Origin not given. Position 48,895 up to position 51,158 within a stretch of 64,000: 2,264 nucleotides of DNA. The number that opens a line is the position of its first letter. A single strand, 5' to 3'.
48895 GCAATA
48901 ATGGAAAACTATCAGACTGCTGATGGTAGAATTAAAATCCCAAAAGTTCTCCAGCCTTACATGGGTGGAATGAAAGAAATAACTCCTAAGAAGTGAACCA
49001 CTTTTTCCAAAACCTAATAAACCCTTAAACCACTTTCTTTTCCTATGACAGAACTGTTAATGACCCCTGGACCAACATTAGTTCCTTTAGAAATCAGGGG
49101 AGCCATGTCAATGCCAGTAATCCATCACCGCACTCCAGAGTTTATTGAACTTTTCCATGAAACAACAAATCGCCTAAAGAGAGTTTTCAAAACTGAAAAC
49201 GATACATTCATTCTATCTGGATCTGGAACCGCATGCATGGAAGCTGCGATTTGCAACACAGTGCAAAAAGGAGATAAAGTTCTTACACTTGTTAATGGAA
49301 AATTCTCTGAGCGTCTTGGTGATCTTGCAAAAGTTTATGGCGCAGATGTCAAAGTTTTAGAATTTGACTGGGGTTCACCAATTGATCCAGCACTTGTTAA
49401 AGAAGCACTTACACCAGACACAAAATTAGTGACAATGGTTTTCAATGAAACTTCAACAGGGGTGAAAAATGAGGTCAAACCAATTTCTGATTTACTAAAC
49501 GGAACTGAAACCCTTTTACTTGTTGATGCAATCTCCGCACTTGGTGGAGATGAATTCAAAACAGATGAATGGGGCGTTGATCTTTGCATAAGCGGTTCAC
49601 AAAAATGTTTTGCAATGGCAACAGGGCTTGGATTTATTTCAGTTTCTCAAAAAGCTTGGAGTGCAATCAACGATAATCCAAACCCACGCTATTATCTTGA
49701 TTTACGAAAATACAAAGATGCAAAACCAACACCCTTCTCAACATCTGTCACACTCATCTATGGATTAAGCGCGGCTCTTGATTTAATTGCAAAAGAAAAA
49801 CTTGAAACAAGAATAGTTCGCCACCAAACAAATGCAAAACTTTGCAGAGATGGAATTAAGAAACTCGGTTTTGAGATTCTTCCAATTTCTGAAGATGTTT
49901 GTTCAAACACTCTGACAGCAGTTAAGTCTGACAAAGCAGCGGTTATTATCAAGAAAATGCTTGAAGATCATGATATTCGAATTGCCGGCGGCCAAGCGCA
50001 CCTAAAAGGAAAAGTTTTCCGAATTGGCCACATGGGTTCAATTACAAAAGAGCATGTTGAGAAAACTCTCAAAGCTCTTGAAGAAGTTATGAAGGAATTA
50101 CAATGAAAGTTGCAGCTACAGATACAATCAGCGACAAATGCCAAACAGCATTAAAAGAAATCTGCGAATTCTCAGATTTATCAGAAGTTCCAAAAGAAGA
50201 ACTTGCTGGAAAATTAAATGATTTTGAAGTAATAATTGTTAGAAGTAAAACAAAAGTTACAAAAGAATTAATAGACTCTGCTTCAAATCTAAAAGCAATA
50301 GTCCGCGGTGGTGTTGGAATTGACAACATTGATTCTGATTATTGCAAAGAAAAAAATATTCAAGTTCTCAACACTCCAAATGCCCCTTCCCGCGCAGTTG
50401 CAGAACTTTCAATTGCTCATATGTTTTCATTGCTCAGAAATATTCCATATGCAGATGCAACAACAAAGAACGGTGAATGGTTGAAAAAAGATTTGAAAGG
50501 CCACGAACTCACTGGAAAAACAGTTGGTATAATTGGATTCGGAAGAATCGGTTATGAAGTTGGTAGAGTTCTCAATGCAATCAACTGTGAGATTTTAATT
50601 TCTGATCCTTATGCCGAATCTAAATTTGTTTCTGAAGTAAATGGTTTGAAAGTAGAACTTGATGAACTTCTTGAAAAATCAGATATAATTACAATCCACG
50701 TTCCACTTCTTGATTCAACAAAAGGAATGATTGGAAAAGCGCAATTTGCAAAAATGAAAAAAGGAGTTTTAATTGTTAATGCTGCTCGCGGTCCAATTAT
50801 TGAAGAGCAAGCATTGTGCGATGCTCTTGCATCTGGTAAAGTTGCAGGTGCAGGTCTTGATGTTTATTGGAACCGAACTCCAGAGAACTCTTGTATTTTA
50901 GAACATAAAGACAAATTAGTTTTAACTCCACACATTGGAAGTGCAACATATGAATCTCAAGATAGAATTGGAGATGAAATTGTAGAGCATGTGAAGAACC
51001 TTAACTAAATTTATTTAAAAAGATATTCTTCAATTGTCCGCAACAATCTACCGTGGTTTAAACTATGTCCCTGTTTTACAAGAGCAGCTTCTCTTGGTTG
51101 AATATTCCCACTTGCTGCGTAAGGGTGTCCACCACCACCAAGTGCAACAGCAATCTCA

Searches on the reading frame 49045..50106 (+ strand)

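Call 17: search_protein_families(library=pfam, proteins=[window:49045-50106:+], max_evalue=0.001)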
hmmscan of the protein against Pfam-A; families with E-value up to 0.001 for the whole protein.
window:49045-50106:+ (353 aa): 2 families
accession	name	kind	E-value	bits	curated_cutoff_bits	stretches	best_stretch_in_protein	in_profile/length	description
PF00266.25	Aminotran_5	-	1.7e-27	96.8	21.5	1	26-318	34-340/371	Aminotransferase class-V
PF00155.27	Aminotran_1_2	-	0.00015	21.5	19.7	1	48-345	61-361/361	Aminotransferase class I and II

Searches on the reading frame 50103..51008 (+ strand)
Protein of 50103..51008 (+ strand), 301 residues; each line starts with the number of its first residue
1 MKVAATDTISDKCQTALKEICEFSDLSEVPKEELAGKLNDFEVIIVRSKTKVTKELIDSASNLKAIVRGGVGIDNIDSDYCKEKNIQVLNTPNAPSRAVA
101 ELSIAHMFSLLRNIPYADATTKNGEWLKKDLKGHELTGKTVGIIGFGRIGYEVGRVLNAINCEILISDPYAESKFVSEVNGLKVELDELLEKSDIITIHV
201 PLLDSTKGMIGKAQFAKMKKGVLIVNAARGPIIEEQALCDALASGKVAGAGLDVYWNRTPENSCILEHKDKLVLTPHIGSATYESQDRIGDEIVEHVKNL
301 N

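Call 17: search_protein_families(library=pfam, proteins=[window:50103-51008:+], max_evalue=0.001)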
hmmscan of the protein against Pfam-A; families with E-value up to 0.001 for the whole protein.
window:50103-51008:+ (301 aa): 2 families
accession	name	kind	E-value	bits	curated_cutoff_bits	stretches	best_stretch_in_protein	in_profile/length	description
PF02826.25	2-Hacid_dh_C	-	4.3e-57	192.8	25.1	1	104-279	1-178/178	D-isomer specific 2-hydroxyacid dehydrogenase, NAD binding domain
PF00389.36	2-Hacid_dh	-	3.7e-31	108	24.6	1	3-299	1-122/134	D-isomer specific 2-hydroxyacid dehydrogenase, catalytic domain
